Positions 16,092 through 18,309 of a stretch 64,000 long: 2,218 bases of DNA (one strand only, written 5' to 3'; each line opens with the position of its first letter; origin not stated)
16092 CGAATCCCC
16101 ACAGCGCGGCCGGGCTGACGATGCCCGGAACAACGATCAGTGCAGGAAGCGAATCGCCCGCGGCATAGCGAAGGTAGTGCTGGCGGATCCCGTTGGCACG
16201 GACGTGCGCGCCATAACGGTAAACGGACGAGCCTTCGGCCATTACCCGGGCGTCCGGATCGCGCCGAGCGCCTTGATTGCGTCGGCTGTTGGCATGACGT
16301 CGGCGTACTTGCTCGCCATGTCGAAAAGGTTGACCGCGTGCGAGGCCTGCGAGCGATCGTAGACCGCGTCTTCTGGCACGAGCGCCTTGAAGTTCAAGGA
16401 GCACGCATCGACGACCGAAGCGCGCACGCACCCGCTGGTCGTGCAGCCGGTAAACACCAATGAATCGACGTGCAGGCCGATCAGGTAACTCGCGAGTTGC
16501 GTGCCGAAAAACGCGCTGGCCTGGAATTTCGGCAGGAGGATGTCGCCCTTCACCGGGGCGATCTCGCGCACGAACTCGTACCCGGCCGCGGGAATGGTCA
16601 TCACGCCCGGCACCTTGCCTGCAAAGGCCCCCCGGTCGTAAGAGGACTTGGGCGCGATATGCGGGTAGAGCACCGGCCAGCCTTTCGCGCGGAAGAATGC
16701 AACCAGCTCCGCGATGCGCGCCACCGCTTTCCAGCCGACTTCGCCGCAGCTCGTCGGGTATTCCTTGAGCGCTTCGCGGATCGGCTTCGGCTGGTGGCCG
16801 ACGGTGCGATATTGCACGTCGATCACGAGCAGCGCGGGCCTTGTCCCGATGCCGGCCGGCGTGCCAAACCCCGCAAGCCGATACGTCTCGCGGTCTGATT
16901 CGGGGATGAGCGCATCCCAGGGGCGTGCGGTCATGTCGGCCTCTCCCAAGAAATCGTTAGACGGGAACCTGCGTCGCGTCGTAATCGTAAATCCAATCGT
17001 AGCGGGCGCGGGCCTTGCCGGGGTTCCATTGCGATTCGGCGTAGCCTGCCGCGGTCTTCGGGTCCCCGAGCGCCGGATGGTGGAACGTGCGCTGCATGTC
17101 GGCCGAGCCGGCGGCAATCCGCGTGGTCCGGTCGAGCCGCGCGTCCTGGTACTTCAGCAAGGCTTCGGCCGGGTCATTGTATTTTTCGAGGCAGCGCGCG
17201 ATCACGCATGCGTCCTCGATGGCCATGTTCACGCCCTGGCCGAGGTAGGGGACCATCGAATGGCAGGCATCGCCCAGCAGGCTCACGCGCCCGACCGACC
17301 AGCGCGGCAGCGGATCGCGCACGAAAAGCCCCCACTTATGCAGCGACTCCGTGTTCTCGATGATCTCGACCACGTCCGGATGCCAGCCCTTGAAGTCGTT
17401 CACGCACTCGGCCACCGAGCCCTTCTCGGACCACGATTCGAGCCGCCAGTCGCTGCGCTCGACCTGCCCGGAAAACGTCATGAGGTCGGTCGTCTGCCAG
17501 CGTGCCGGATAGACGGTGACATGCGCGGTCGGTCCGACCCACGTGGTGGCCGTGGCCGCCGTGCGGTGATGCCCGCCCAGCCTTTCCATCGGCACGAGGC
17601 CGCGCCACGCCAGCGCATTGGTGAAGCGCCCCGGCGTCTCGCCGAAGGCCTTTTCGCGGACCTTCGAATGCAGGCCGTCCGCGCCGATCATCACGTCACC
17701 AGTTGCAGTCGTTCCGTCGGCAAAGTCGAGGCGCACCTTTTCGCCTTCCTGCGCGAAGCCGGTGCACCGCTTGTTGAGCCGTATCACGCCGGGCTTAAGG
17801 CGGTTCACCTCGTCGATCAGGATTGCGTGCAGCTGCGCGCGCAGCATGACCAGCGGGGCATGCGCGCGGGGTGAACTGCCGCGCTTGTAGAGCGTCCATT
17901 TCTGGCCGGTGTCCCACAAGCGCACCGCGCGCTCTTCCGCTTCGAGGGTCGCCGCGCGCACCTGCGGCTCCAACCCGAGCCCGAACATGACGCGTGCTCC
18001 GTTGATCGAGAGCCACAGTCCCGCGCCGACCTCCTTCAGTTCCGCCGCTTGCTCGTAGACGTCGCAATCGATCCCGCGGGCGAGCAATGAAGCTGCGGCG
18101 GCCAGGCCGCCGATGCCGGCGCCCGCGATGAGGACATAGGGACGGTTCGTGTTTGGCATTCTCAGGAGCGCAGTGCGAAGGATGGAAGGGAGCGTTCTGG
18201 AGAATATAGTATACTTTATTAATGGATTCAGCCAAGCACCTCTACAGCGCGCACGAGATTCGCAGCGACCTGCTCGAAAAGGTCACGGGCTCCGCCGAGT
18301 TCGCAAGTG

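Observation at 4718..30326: Split, composite pyridine-ring catabolic super-cluster: a nicotinate lower pathway fed by two Mo hydroxylases, a Rieske oxygenase and an MmgE/PrpD protein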

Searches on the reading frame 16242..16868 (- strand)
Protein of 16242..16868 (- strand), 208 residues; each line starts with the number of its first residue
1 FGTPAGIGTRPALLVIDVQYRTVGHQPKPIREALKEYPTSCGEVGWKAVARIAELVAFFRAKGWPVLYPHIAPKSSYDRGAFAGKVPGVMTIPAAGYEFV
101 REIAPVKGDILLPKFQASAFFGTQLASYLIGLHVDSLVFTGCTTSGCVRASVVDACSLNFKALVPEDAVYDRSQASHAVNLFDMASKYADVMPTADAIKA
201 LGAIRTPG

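Call 26: search_solved_structures(query=window:16242-16868:-)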
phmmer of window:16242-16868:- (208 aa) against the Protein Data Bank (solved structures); distinct sequences matched with E-value up to 0.001: 38.
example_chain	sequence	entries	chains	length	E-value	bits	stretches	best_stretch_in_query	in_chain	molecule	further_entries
3ot4_A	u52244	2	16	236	7.5e-29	104.2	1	51-198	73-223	Putative isochorismatase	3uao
26st_A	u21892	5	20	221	1.9e-28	102.9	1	51-199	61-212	N-carbamoylsarcosine amidohydrolase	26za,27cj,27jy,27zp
4l07_A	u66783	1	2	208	1.5e-25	93.4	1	1-203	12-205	Hydrolase, isochorismatase family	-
4l08_B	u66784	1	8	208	2.9e-24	89.3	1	1-203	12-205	Hydrolase, isochorismatase family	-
1nba_A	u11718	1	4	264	4.5e-22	82.1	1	37-204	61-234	N-CARBAMOYLSARCOSINE AMIDOHYDROLASE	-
3hu5_A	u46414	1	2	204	1.4e-12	51.1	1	40-193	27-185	Isochorismatase family protein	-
8bkd_A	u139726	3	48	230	3.5e-11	46.5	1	94-185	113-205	Ureidoacrylate amidohydrolase RutB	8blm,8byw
8bln_A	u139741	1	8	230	4.2e-11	46.3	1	94-185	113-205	Ureidoacrylate amidohydrolase RutB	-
3eef_A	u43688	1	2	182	2.4e-10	43.8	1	47-173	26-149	N-carbamoylsarcosine amidase related protein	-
8bll_A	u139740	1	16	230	8.8e-10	41.9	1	94-185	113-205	Ureidoacrylate amidohydrolase RutB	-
7l6j_A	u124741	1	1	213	2.8e-09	40.3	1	48-187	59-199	Putative hydrolase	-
1nf9_A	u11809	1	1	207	3.2e-09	40.1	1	86-196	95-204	phenazine biosynthesis protein phzD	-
1nf8_A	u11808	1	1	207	3.4e-09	40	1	86-196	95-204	phenazine biosynthesis protein phzD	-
3hb7_A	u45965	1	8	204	2.3e-08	37.3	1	95-194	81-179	Isochorismatase hydrolase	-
3txy_A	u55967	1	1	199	4e-08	36.5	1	44-202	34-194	Isochorismatase family protein family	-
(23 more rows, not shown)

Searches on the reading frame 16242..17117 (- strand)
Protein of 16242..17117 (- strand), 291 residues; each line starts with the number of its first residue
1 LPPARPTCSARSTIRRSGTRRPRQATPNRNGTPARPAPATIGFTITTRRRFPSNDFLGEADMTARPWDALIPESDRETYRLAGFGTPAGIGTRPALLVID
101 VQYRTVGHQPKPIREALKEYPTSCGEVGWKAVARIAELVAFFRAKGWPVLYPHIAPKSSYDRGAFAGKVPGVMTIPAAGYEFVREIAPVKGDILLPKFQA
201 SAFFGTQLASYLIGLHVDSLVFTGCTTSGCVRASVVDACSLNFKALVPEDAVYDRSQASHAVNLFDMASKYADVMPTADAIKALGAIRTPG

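Call 4: search_protein_families(library=pfam, proteins=[window:16242-17117:-])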
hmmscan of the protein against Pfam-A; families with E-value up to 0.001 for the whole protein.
window:16242-17117:- (291 aa): 1 family
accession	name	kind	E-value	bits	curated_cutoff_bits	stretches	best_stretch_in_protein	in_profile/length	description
PF00857.26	Isochorismatase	-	7.6e-30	104.7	27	1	95-279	2-175/175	Isochorismatase domain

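Call 6: search_protein_families(library=ncbifam, proteins=[window:16242-17117:-], max_evalue=0.00001)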
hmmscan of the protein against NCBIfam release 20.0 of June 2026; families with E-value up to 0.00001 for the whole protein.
window:16242-17117:- (291 aa): 3 families
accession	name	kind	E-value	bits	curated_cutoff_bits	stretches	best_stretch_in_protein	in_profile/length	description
TIGR03614.1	RutB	equivalog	1.7e-12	47.5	377.95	1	179-282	113-217/226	pyrimidine utilization protein B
NF050097.1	BiurAmidohydBiuH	equivalog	2.1e-11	43.7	370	1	171-269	105-205/221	biuret amidohydrolase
NF008517.0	PRK11440.1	equivalog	1.6e-09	37.9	195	1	130-284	32-188/188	hydrolase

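Call 57: search_solved_structures(query=window:16242-16955:-, max_evalue=1e-25, show_alignments=1)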
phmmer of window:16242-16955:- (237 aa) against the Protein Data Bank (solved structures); distinct sequences matched with E-value up to 1e-25: 4.
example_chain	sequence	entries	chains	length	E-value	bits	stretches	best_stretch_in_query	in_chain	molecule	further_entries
26st_A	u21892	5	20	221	6e-30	107.9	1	22-228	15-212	N-carbamoylsarcosine amidohydrolase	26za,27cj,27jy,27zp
4l07_A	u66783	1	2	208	5.2e-29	104.8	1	20-232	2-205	Hydrolase, isochorismatase family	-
3ot4_A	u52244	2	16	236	1e-28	103.9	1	80-227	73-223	Putative isochorismatase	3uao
4l08_B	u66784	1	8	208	9.8e-28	100.7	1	20-232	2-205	Hydrolase, isochorismatase family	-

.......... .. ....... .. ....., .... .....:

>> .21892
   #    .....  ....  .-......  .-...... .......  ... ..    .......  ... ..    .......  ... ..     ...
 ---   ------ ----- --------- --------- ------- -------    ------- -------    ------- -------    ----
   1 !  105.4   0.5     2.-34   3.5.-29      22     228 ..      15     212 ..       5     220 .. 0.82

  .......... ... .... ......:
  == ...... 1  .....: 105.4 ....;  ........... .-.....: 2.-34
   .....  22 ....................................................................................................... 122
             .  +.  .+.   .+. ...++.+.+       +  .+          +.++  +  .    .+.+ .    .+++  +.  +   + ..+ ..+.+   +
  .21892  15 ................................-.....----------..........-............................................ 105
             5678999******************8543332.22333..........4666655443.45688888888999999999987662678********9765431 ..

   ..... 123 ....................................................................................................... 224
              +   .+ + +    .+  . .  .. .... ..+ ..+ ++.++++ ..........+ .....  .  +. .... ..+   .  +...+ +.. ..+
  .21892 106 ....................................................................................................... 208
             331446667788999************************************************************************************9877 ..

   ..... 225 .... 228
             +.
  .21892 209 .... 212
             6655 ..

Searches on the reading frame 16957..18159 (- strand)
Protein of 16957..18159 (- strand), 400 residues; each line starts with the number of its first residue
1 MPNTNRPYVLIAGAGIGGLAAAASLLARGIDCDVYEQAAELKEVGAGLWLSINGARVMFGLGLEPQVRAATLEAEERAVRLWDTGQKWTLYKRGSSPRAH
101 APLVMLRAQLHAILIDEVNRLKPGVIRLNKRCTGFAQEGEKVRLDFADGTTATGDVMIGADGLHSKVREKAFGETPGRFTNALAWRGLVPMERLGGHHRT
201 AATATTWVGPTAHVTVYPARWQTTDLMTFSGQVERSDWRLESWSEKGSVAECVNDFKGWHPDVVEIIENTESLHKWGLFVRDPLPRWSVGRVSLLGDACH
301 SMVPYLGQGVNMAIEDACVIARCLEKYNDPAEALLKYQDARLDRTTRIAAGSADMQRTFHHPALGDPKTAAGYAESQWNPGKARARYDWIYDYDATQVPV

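Call 4: search_protein_families(library=pfam, proteins=[window:16957-18159:-])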
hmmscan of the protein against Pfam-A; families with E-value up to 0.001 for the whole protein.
window:16957-18159:- (400 aa): 3 families
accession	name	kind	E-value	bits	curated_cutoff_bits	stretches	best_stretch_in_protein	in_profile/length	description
PF01494.25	FAD_binding_3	-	6.6e-26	91.8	22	1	9-349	4-346/349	FAD binding domain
PF01593.30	Amino_oxidase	-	0.00022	21.1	19.8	0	120-158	213-251/443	Flavin containing amine oxidoreductase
PF13450.12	NAD_binding_8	-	0.00037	21.2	21.9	1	11-40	1-30/68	NAD(P)-binding Rossmann-like domain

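Call 6: search_protein_families(library=ncbifam, proteins=[window:16957-18159:-], max_evalue=0.00001)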
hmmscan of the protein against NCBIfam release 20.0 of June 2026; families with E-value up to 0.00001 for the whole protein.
window:16957-18159:- (400 aa): 52 families (the best 25 are shown)
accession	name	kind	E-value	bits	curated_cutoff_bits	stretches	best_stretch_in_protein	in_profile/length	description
NF006021.0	PRK08163.1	equivalog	7.5e-67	226.1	459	1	5-362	4-360/398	3-hydroxybenzoate 6-monooxygenase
NF005720.0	PRK07538.1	subfamily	7.6e-62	209.6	400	1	8-350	4-359/418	hypothetical protein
NF005313.0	PRK06847.1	subfamily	1.9e-56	191.7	372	1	8-357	6-349/375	hypothetical protein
NF033623.1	urate_HpxO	equivalog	2.6e-54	184.6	500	1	9-352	2-339/381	FAD-dependent urate hydroxylase HpxO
NF005062.0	PRK06475.1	equivalog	2.1e-46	158.6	524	1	9-397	6-397/401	FAD-binding protein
NF005243.0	PRK06753.1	equivalog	2.4e-46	158.3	365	1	9-352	3-331/374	hypothetical protein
TIGR03219.1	salicylate_mono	equivalog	9e-40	136.6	446.35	1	9-396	3-404/414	salicylate 1-monooxygenase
NF005566.0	PRK07236.1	subfamily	2e-36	125.8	333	2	3-201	3-190/386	hypothetical protein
NF005761.0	PRK07588.1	equivalog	1.3e-25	90.2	454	1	9-340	3-330/392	FAD-binding domain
TIGR01988.1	Ubi-OHases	subfamily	3.9e-20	72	224.65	1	9-362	2-356/387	ubiquinone biosynthesis hydroxylase, UbiH/UbiF/VisC/COQ6 family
NF005452.0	PRK07045.1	equivalog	1.4e-19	70.3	397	2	5-170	4-170/388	putative monooxygenase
NF033476.1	tet_destruct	subfamily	6.4e-17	61.6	550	1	9-329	6-320/386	tetracycline destructase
NF004780.0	PRK06126.1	subfamily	3.8e-16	58.5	445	1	4-325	6-339/552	hypothetical protein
NF005788.0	PRK07608.1-3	equivalog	1.5e-15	56.9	478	1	290-361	279-355/388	UbiH/UbiF family hydroxylase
NF053548.1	violacein_VioC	equivalog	2.9e-15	56.3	760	1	291-337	300-347/429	NADP-dependent violacein biosynthesis oxygenase VioC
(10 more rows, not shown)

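Call 8: search_solved_structures(query=window:16957-18159:-)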
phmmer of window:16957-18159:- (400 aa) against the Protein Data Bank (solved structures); distinct sequences matched with E-value up to 0.001: 74 (the best 60 are shown).
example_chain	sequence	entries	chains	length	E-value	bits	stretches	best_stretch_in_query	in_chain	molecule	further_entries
8rqh_A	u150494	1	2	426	5e-62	213.2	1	5-362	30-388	Tropone 2-monooxygenase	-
8uiq_A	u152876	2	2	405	4.8e-59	203.4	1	6-351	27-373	6-hydroxynicotinate 3-monooxygenase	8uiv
5eow_A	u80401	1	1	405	4.9e-59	203.3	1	6-351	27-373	6-hydroxynicotinate 3-monooxygenase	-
8x38_A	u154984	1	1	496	5e-49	170.4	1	6-363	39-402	Decarboxylative Vanillate 1-Hydroxylase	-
8r2t_A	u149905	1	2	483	1e-43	152.9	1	6-363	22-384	FAD-binding domain-containing protein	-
8gsm_G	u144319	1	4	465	3.2e-40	141.4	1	9-363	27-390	4-hydroxybenzoate decarboxylase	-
3rp8_A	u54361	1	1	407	1.9e-38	135.5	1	9-347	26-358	flavoprotein monooxygenase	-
3rp6_A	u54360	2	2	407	2e-38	135.4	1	9-347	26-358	flavoprotein monooxygenase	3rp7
6nes_A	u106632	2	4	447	7.5e-35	123.7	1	9-320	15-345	FAD-dependent monooxygenase tropB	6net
6neu_A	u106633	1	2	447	2.6e-34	121.9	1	9-320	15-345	FAD-dependent monooxygenase tropB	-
6nev_A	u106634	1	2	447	2.7e-34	121.9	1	9-320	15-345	FAD-dependent monooxygenase tropB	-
4bk3_A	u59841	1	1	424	4.1e-34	121.3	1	3-321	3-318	PROBABLE SALICYLATE MONOOXYGENASE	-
4bjy_A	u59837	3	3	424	4.7e-34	121.1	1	3-321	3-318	PROBABLE SALICYLATE MONOOXYGENASE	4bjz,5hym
4bk2_A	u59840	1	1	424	4.9e-34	121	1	3-321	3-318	PROBABLE SALICYLATE MONOOXYGENASE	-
6bz5_A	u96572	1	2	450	1.9e-33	119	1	10-395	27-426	Salicylate hydroxylase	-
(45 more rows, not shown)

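Call 32: search_solved_structures(query=window:16957-18159:-, max_evalue=1e-55, show_alignments=3)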
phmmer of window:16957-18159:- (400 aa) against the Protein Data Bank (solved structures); distinct sequences matched with E-value up to 1e-55: 3.
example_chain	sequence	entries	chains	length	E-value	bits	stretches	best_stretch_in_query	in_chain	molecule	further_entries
8rqh_A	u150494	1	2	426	5e-62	213.2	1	5-362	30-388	Tropone 2-monooxygenase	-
8uiq_A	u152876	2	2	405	4.8e-59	203.4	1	6-351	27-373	6-hydroxynicotinate 3-monooxygenase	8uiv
5eow_A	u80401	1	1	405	4.9e-59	203.3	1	6-351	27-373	6-hydroxynicotinate 3-monooxygenase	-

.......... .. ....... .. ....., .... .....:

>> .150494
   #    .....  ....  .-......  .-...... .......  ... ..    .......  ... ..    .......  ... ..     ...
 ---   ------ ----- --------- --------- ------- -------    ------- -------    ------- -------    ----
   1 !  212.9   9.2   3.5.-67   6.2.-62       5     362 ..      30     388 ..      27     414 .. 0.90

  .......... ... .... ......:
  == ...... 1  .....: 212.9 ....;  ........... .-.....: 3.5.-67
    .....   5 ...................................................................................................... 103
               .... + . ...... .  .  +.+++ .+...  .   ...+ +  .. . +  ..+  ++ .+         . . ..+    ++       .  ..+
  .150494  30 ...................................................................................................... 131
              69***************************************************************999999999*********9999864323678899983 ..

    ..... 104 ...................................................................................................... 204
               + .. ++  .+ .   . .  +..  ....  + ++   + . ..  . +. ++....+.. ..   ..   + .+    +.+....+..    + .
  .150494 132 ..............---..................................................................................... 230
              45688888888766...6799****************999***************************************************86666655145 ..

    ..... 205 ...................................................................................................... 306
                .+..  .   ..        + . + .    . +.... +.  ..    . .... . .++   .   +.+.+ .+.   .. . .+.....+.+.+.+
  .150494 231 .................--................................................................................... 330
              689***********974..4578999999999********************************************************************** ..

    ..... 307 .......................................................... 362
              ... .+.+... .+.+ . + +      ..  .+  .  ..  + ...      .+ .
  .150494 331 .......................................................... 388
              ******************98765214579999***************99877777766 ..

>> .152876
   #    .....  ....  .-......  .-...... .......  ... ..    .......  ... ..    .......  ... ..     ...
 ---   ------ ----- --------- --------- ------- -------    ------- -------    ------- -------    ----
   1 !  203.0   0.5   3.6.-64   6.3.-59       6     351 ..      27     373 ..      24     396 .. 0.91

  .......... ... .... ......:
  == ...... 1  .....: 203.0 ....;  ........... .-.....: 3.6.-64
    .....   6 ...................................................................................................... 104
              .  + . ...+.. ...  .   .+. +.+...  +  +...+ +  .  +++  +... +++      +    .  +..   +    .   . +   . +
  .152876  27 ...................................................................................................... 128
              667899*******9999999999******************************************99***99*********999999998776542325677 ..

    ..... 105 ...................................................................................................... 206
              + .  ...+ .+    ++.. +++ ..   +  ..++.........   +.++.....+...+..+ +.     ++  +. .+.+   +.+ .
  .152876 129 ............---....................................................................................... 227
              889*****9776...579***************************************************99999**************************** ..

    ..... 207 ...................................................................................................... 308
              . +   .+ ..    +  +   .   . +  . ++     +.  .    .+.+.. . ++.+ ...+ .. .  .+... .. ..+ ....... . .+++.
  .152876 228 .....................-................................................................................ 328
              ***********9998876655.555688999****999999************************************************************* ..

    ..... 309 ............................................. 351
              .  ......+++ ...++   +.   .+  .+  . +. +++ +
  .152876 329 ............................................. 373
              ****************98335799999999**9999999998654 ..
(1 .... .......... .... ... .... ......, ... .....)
